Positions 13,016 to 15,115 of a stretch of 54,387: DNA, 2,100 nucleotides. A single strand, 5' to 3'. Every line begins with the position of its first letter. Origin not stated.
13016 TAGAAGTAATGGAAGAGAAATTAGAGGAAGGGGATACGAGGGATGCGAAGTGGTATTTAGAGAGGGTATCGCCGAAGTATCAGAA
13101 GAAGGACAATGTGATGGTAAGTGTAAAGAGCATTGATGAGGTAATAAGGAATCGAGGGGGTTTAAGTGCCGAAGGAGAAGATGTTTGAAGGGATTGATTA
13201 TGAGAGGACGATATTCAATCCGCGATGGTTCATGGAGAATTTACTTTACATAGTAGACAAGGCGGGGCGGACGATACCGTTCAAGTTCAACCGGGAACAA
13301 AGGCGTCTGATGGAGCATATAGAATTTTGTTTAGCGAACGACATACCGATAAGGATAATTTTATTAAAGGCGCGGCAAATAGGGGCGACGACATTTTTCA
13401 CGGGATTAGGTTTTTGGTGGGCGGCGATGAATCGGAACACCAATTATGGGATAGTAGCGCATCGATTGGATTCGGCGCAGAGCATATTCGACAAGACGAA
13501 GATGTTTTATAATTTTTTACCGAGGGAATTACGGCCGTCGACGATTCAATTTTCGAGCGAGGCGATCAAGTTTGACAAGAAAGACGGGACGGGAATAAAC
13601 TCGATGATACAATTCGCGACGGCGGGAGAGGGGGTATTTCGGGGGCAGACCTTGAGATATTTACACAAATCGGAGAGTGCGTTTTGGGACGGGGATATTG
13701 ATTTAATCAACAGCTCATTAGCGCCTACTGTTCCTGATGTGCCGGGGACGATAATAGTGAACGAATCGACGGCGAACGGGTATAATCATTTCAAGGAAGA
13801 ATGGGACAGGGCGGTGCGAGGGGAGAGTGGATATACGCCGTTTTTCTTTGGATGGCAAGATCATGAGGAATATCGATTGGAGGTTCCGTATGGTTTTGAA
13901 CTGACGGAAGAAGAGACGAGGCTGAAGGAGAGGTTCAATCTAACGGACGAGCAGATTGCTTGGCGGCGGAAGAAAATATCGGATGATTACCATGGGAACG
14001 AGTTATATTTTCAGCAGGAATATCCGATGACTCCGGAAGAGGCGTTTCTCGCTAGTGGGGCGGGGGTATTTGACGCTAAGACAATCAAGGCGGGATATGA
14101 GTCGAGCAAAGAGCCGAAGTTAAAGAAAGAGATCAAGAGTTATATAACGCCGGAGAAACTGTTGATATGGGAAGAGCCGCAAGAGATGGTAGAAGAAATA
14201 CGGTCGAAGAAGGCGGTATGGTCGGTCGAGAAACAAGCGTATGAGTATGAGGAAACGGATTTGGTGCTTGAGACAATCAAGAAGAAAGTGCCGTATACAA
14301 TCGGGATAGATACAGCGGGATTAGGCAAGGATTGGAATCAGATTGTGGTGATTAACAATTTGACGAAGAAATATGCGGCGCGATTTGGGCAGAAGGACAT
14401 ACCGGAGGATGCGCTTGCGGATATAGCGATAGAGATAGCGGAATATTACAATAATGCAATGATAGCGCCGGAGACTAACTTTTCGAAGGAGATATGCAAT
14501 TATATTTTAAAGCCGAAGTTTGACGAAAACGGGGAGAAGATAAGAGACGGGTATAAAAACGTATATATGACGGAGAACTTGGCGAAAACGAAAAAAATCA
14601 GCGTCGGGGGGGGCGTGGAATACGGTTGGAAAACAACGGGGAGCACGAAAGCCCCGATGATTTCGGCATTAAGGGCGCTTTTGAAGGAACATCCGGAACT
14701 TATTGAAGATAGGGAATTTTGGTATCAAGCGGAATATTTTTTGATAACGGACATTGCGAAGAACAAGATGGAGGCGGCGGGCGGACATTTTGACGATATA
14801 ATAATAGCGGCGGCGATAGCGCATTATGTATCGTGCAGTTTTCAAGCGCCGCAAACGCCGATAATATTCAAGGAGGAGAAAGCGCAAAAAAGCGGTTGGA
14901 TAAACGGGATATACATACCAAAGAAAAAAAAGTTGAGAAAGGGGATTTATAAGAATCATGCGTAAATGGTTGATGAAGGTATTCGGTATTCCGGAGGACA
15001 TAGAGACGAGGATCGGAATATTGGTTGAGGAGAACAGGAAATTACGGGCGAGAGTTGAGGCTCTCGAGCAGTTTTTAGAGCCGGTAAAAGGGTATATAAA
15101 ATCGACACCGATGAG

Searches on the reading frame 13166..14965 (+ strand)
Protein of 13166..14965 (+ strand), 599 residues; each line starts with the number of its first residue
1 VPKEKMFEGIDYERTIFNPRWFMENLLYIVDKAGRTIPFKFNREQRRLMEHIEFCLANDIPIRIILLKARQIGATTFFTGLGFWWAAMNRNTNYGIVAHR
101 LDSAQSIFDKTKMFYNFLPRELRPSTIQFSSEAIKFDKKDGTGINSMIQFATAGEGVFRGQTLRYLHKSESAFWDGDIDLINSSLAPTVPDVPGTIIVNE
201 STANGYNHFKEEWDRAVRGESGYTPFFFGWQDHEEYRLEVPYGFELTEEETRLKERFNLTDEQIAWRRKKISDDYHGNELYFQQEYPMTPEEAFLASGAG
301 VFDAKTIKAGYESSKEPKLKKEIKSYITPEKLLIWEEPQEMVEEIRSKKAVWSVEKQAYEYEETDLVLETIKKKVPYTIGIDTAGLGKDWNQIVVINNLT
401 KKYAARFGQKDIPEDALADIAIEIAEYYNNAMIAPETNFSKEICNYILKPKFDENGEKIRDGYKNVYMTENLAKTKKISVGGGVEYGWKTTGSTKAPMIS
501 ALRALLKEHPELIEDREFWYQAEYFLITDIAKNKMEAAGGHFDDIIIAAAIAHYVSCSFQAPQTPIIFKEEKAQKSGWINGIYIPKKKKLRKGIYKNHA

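Call 11: search_protein_families(library=pfam, proteins=[window:13166-14965:+], max_evalue=0.1)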
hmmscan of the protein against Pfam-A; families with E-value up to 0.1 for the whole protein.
window:13166-14965:+ (599 aa): 2 families
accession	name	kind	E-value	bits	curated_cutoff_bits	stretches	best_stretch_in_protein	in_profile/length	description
PF03237.21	Terminase_6N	-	0.011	15.8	22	1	65-178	1-112/215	Terminase large subunit, T4likevirus-type, N-terminal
PF22530.2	Terminase-T7_RNaseH-like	-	0.039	14.7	27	1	381-457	1-79/108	Terminase Bacteriophage T7, Ribonuclease H-like domain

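Call 12: search_protein_families(library=phrogs, proteins=[window:13166-14965:+], max_evalue=0.1)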
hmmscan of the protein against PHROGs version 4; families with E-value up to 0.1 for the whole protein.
window:13166-14965:+ (599 aa): 6 families
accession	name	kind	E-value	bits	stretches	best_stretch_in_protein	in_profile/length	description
phrog_2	-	head and packaging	3.1e-25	90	1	33-554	259-590/807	terminase large subunit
phrog_26724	-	unknown function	1.3e-13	51.9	1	15-170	9-148/192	-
phrog_38407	-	unknown function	4.7e-10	39.9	1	224-555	39-347/370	-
phrog_24361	-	head and packaging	4.8e-08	33.9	1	414-555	10-137/162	terminase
phrog_5989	-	head and packaging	1.5e-07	31.9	1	22-173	124-262/347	terminase large subunit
phrog_675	-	head and packaging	0.00056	19.3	1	6-99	11-93/576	terminase large subunit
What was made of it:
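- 13166..14965 (+): Large terminase subunit (terL). phrog_2 at E=3e-25 (call 12).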

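Call 13: find_related_loci(query=window:13166-14965:+, collection=viral_contigs, flank=6000)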
Query window:13166-14965:+ (599 aa) in viral_contigs; peptide patterns used: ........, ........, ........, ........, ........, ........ (x = any residue, [..] = any of these).
5 stretches matched a pattern; 3 encode a relative of the query (tblastn E <= 1e-3); 3 distinct loci.
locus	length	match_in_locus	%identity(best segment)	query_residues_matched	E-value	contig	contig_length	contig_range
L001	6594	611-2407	100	1-599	0e+0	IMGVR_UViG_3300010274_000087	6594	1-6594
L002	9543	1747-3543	100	1-599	0e+0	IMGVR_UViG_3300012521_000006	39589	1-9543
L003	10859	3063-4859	96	1-599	0e+0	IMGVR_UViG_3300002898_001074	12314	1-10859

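Call 14: search_dna_similar(query=window:13166-14965:+, collection=phages, mode=protein, max_rows=15)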
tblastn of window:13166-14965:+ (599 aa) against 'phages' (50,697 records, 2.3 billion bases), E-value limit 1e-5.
Records with a match: 2443; places in all: 2443; records where one place covers at least 80% of the query: 259.
Best place of each record, by identity: <60% 2443.
By first word of the organism name: Escherichia 680; Synechococcus 378; Klebsiella 286; Vibrio 200; Shigella 87; Stx2a-converting 79; Acinetobacter 71; Aeromonas 65; Cyanophage 61; Enterobacter 59; and 62 more.
By host as written in the record: - 590; Escherichia coli 264; Synechococcus 107; Klebsiella pneumoniae 90; Synechococcus sp. 38; Escherichia coli O157:H7 30; Synechococcus sp. WH7803 28; Escherichia coli B 28; and 547 more.
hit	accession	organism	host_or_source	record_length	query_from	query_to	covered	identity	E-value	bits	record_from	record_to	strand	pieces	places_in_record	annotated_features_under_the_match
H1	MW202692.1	Caudoviricetes sp.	Manatee Spring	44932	2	544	91%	27.3%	3e-36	151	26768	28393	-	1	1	terminase large subunit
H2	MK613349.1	Roseobacter phage CRP-7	Rhodobacteraceae bacterium FZCC0042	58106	37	544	85%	28.5%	2e-31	136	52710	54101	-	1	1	terminase large subunit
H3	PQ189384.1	Vibrio phage 1F273_PE002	Vibrio cyclitrophicus 1F273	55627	16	544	88%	27.2%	1e-17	93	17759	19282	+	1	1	hypothetical protein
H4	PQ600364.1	Escherichia phage phiSTEC1589-Stx1c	Escherichia sp.; serotype: O112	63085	16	544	88%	26.8%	6e-12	75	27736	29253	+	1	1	DNA packaging protein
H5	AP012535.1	Stx2-converting phage Stx2a_WGPS9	Escherichia coli O157:H7 strain 981795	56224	16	544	88%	26.5%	1e-11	74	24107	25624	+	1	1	terminase large subunit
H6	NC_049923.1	Stx2-converting phage Stx2a_WGPS9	Escherichia coli O157:H7 strain 981795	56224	16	544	88%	26.5%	1e-11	74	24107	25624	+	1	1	terminase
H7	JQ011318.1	Escherichia phage TL-2011c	Escherichia coli O103:H25 strain ...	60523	16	544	88%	26.5%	1e-11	74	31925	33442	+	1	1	putative large subunit terminase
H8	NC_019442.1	Escherichia phage TL-2011c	Escherichia coli O103:H25 strain ...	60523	16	544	88%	26.5%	1e-11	74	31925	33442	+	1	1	terminase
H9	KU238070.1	Stx converting phage vB_EcoS_ST2-8624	-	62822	16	544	88%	26.5%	1e-11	74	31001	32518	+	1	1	large subunit terminase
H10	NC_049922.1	Stx converting phage vB_EcoS_ST2-8624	-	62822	16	544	88%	26.5%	1e-11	74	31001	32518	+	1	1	terminase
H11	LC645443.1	Stx2a-converting phage Stx2_EH2011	-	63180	16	544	88%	26.5%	1e-11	74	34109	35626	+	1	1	none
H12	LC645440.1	Stx2a-converting phage Stx2_EH2086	-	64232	16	544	88%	26.5%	1e-11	74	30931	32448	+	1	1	none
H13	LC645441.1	Stx2a-converting phage Stx2_EH2085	-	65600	16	544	88%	26.5%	1e-11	74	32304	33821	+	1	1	none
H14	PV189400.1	Escherichia phage vB_EcoP_phi296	Escherichia coli K514 (EHEC)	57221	16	544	88%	26.5%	1e-11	74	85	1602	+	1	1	large subunit terminase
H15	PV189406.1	Escherichia phage vB_EcoP_phi367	Escherichia coli K514 (EHEC)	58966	16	544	88%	26.5%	1e-11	74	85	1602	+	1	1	large subunit terminase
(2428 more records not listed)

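Call 20: find_related_loci(query=window:13166-14965:+, collection=metagenome_contigs, flank=5000)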
Query window:13166-14965:+ (599 aa) in metagenome_contigs; peptide patterns used: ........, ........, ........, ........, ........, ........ (x = any residue, [..] = any of these).
22 stretches matched a pattern; 2 encode a relative of the query (tblastn E <= 1e-3); 2 distinct loci.
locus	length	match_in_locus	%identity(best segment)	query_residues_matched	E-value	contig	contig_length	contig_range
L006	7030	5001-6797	100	1-599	0e+0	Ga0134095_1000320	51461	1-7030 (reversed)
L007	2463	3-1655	97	49-599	0e+0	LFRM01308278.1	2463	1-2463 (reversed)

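Call 21: find_related_loci(query=window:13166-14965:+, collection=genome_contigs, flank=5000)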
Query window:13166-14965:+ (599 aa) in genome_contigs; peptide patterns used: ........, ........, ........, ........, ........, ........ (x = any residue, [..] = any of these).
18 stretches matched a pattern, but none encodes a relative of the query by tblastn (E <= 1e-3).
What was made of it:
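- On attP / tRNA-derived integration core: No prophage copy was found among representative genomes of 185,579 species (call 21).
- Tried and rejected: The first genome_contigs scan found nothing (call 21).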

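Call 25: find_homologous_proteins(query=window:13166-14965:+, max_evalue=1e-20)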
Query window:13166-14965:+ (599 aa): 1952 proteins with E <= 1e-20 among 8000 candidates; the best 120 are listed.
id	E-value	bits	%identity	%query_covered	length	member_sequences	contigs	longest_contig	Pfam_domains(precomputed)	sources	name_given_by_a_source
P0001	0.0e+0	1357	98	100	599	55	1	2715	-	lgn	-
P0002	1.4e-291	986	73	99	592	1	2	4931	-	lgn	-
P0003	2.1e-239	814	60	99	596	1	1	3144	-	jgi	jgi:hypothetical protein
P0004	1.4e-237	808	62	100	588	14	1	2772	PF03237.22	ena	-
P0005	2.5e-236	804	60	100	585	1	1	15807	-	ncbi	ncbi:MAG: terminase large subunit domain-containing protein [Bacilli bacterium]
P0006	9.8e-236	802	60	100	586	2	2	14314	-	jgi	jgi:hypothetical protein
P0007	4.6e-234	797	60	100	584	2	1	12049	-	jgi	-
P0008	4.8e-234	796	63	94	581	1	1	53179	PF03237.22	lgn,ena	-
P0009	4.1e-233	793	60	98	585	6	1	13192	-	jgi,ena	-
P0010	5.6e-233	793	59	100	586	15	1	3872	-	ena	-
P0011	1.2e-232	792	61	99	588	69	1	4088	-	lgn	-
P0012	9.6e-232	789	59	99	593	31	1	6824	-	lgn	-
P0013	1.1e-231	789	59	99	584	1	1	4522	-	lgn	-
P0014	2.5e-231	787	58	100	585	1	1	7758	-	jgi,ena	-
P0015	3.0e-231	787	58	100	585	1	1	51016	-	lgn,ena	-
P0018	2.3e-228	778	60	98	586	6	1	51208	-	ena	-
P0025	3.2e-225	767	58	100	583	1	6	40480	-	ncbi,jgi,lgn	jgi:hypothetical protein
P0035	7.8e-220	750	57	99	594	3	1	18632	-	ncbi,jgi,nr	ncbi:MAG: hypothetical protein PF513_03125 [Tenericutes bacterium]|jgi:hypothetical protein|nr:hypot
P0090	5.9e-134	466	43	97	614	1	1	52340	-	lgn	-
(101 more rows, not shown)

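Call 27: find_encoding_contigs(protein=P0002, flank=4000, max_places=2)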
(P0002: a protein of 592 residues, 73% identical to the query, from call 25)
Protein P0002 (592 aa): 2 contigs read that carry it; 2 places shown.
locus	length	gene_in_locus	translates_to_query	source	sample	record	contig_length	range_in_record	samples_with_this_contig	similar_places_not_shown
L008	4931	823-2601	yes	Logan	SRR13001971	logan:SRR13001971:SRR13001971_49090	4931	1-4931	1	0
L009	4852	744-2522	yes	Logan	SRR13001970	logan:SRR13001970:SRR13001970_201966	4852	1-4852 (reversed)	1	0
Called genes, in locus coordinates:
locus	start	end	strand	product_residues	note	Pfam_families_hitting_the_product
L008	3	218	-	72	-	?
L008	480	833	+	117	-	-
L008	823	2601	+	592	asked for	-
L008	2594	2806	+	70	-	-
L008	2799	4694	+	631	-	-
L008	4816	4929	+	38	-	?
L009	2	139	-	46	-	?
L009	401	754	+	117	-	-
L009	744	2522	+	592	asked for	-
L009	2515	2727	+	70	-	-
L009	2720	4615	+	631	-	-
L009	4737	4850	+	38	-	?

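Call 28: find_encoding_contigs(protein=P0008, flank=4000, max_places=1)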
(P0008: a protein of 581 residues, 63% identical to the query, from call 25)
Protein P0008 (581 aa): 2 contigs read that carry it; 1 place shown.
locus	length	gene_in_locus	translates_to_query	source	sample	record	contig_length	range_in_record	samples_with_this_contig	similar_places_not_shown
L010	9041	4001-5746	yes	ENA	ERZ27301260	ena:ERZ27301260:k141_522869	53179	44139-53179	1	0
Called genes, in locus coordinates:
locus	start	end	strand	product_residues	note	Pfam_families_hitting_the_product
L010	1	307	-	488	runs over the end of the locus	-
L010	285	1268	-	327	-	PF07728:AAA_5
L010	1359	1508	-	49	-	-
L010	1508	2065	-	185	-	-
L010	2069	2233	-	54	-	-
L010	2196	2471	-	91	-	-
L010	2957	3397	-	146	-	-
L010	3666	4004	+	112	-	-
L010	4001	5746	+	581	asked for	PF03237:Terminase_6N (weak)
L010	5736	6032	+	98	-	-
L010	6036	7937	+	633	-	-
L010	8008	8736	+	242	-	-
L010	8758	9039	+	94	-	?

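Call 29: find_encoding_contigs(protein=P0018, flank=4000, max_places=1)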
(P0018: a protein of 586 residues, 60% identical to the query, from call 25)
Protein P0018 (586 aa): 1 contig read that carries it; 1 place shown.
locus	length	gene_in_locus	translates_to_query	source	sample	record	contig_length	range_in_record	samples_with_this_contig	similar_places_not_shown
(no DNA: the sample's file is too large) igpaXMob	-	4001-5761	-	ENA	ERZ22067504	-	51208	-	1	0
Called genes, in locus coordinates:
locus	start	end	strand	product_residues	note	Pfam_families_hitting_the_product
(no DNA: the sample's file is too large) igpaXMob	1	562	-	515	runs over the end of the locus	-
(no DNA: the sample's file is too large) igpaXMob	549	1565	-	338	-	PF07728:AAA_5 (weak)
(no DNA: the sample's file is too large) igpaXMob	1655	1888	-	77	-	-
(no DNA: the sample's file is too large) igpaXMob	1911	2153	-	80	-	-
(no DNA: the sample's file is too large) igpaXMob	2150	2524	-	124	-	-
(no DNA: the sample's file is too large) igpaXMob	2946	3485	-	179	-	-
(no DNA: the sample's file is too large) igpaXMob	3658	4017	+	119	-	-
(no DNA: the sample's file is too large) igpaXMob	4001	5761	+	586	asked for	-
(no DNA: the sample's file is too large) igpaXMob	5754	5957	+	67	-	-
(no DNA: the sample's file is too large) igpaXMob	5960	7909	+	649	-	-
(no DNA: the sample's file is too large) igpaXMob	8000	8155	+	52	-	?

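Call 35: find_related_loci(query=A2, collection=viral_contigs, flank=3500)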
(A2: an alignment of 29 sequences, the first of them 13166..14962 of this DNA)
Query A2 (599 aa) in viral_contigs; peptide patterns used: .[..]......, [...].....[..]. (x = any residue, [..] = any of these).
600 stretches matched a pattern (row limit reached: there are more); 532 encode a relative of the query (tblastn E <= 1e-3); the best 80 are kept; 80 distinct loci.
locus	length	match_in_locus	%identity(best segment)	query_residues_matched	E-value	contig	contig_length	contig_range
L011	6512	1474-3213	56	6-599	0e+0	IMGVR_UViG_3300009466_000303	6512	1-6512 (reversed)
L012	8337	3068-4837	50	11-599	0e+0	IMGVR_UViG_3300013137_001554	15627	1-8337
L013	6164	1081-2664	36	17-556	4e-94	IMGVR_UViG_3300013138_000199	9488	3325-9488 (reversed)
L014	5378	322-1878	35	5-555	1e-89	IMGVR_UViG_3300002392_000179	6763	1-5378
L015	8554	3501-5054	36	17-552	4e-89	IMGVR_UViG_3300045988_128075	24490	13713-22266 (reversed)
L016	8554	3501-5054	36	17-552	1e-88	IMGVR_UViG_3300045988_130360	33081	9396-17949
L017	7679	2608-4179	35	1-555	2e-88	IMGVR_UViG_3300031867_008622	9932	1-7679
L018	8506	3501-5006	34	17-555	5e-88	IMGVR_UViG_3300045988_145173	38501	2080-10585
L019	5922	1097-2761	34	16-583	4e-87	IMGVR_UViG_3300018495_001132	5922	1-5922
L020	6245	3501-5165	34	16-583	7e-87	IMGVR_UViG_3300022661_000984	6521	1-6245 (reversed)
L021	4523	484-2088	35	13-556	1e-85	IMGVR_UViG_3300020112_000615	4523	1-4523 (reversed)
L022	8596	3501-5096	34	16-583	8e-84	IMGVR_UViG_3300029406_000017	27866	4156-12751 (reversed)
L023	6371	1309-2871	34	17-555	1e-83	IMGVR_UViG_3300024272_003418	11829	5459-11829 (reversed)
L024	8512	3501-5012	33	17-555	1e-83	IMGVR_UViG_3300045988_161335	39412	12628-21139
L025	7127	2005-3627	34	17-576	9e-83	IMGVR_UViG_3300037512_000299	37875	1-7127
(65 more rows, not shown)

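Call 43: find_encoding_contigs(protein=P0005, flank=2500, max_places=1)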
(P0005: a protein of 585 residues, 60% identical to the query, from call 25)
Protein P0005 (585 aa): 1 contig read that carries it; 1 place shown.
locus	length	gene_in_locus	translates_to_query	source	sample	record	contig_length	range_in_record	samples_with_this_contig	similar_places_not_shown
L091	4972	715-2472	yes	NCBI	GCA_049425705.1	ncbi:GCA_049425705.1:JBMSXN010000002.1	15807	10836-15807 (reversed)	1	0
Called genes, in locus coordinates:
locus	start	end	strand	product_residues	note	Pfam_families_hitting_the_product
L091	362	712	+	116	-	-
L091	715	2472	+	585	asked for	-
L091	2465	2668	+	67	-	-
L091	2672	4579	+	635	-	-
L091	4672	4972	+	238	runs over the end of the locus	-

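Call 44: find_encoding_contigs(protein=P0015, flank=2500, max_places=1)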
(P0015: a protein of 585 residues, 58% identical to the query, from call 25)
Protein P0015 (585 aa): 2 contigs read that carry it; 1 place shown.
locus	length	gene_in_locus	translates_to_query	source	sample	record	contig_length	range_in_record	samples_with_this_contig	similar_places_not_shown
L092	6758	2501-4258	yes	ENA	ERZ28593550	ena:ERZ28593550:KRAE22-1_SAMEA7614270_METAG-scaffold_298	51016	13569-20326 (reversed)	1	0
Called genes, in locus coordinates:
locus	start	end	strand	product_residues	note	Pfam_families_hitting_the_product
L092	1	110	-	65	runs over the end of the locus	-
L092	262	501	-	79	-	-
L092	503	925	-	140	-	-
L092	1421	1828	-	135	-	-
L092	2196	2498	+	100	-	-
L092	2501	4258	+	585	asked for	-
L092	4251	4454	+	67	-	-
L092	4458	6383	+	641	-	-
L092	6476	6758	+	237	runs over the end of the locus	-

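Call 45: find_encoding_contigs(protein=P0025, flank=2500, max_places=2)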
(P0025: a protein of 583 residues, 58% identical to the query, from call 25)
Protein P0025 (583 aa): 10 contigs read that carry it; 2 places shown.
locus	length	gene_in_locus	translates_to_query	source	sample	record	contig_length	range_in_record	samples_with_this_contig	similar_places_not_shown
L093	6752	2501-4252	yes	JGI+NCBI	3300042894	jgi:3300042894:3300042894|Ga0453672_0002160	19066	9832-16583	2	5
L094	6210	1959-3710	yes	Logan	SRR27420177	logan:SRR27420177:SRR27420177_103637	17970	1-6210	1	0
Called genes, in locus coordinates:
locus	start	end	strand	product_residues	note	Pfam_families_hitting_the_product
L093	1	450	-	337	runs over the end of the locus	PF07728:AAA_5 (weak)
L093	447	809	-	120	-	-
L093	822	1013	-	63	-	-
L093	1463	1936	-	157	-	-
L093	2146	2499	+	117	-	-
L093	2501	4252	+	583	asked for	-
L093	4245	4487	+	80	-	-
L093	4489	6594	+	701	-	-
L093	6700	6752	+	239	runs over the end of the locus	-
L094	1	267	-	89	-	?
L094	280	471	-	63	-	-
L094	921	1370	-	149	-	-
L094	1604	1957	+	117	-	-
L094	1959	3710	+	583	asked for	-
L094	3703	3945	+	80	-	-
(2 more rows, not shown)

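Call 46: find_encoding_contigs(protein=P0035, flank=2500, max_places=1)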
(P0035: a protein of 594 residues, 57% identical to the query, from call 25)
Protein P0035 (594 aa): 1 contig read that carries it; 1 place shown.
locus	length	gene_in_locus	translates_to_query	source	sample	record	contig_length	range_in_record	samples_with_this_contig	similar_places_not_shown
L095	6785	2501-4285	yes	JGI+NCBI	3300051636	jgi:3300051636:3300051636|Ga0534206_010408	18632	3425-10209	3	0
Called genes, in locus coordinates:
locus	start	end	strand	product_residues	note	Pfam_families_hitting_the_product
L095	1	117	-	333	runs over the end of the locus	PF07728:AAA_5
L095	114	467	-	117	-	-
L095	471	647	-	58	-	-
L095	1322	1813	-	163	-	-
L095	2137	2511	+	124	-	-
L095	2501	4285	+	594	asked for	-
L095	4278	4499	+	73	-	-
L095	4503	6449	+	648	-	-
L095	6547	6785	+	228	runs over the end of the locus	-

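Call 70: search_solved_structures(query=window:13166-14965:+, max_evalue=0.01)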
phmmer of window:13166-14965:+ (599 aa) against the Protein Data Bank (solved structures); distinct sequences matched with E-value up to 0.01: 3.
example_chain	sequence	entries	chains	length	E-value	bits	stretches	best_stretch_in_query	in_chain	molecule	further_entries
3ezk_A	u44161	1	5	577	5.4e-14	54.8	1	68-235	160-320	DNA packaging protein Gp17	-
3cpe_A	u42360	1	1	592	1.5e-13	53.3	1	68-235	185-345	DNA packaging protein Gp17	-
2o0h_A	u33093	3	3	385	3e-13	52.4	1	68-235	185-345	DNA packaging protein Gp17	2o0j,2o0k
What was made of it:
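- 13166..14965 (+): The T4 gp17 ATPase is the nearest solved structure, E=5e-14 (call 70).
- The nearest solved relative is T4 gp17, and cultured-phage hits are below 30% identity (calls 14, 70).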

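Call 85: find_encoding_contigs(protein=P0090, flank=3000, max_places=1)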
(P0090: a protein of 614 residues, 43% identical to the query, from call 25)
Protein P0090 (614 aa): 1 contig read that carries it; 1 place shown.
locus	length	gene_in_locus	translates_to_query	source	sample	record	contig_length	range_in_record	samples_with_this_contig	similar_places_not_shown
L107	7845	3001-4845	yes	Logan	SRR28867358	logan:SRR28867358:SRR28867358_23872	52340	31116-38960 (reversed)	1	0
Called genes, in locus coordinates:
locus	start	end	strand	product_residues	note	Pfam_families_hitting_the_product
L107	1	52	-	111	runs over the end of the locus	-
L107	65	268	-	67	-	-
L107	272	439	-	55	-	-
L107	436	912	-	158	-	PF06414:Zeta_toxin, PF13671:AAA_33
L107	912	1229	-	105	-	-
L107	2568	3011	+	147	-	-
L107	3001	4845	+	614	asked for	-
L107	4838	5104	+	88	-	-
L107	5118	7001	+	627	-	-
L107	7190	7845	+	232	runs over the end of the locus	-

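Call 96: find_related_loci(query=A2, collection=genome_contigs, flank=2500)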
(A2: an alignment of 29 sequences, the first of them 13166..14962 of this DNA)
Query A2 (599 aa) in genome_contigs; peptide patterns used: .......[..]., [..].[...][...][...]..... (x = any residue, [..] = any of these).
600 stretches matched a pattern (row limit reached: there are more); 549 encode a relative of the query (tblastn E <= 1e-3); the best 80 are kept; 80 distinct loci.
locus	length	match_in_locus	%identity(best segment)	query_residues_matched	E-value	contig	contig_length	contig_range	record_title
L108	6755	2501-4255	57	7-599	0e+0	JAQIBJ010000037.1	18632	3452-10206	MAG: Tenericutes bacterium isolate GH50 k119_144225, whole genome shotgun sequence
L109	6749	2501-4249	59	9-599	0e+0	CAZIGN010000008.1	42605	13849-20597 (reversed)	MAG TPA_asm: uncultured Lachnospiraceae bacterium isolate SRP274231_co1_211 genome assembly, contig: NODE_458_length_426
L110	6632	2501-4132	37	16-587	5e-96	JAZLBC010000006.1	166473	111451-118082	MAG: Christensenellaceae bacterium isolate T1900045067_TC20190061.MAGScoT_cleanbin_000009 SGB_4605_k141_814538, whole ge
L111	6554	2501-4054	37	16-556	1e-94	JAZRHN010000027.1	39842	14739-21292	MAG: Christensenellaceae bacterium isolate T1900045480_YK20190174.MAGScoT_cleanbin_000085 SGB_7316_k141_3896112, whole g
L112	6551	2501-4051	36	16-556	8e-94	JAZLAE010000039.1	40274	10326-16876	MAG: Christensenellaceae bacterium isolate T1900045081_TC20190075.MAGScoT_cleanbin_000004 SGB_4659_k141_3328196, whole g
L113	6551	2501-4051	37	16-555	5e-92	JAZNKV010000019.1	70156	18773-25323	MAG: Christensenellaceae bacterium isolate T1900044673_TS20190139.MAGScoT_cleanbin_000014 SGB_1606_k141_192117, whole ge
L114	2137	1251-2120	50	16-302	7e-94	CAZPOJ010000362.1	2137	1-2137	MAG TPA_asm: uncultured Sphaerochaeta sp. isolate binchicken_co88_340 genome assembly, contig: NODE_105159_length_2137_c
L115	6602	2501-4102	35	16-573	4e-96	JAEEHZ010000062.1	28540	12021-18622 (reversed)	MAG: Clostridiaceae bacterium isolate Tb.RUG.134 k141_3019138_flag=0_multi=14.8840_len=28540, whole genome shotgun seque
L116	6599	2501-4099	35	17-558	6e-89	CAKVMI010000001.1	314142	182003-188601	MAG: uncultured Clostridia bacterium isolate REFINED_METABAT215_TOP10_CONTIGS_1500_ASSEMBLY_K77_MERGED__Nepal_MoBio_Fibe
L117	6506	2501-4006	33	17-555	1e-87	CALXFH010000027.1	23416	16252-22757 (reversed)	MAG: uncultured Clostridia bacterium isolate BRZ_HT__bin100 genome assembly, contig: BRZ_HT__NODE_3099_length_23416_cov_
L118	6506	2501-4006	34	17-555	8e-88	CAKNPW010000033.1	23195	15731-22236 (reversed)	MAG TPA_asm: uncultured Clostridium sp. isolate ERR3414582_bin.23_metaWRAP_v1.1_MAG genome assembly, contig: NODE_3572_l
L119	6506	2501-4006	34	17-555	7e-88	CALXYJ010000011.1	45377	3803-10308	MAG: uncultured Clostridia bacterium isolate BRZ_IC__bin128 genome assembly, contig: BRZ_IC__NODE_1546_length_45377_cov_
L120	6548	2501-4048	36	16-555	7e-87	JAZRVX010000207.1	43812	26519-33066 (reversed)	MAG: Faecousia sp. isolate T1900044953_TA20190006.MAGScoT_cleanbin_000003 SGB_3730_k141_1143067, whole genome shotgun se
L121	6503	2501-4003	33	18-555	8e-87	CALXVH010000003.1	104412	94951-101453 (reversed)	MAG: uncultured Clostridia bacterium isolate BRZ_CR__bin60 genome assembly, contig: BRZ_CR__NODE_247_length_104412_cov_6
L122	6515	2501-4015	37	17-555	1e-86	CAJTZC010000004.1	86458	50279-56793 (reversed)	MAG TPA_asm: uncultured Bacilli bacterium isolate MGBC119269 genome assembly, contig: MGBC119269.4, whole genome shotgun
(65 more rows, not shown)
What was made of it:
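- Bins holding relatives are labelled Tenericutes or Bacilli (calls 25, 96).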
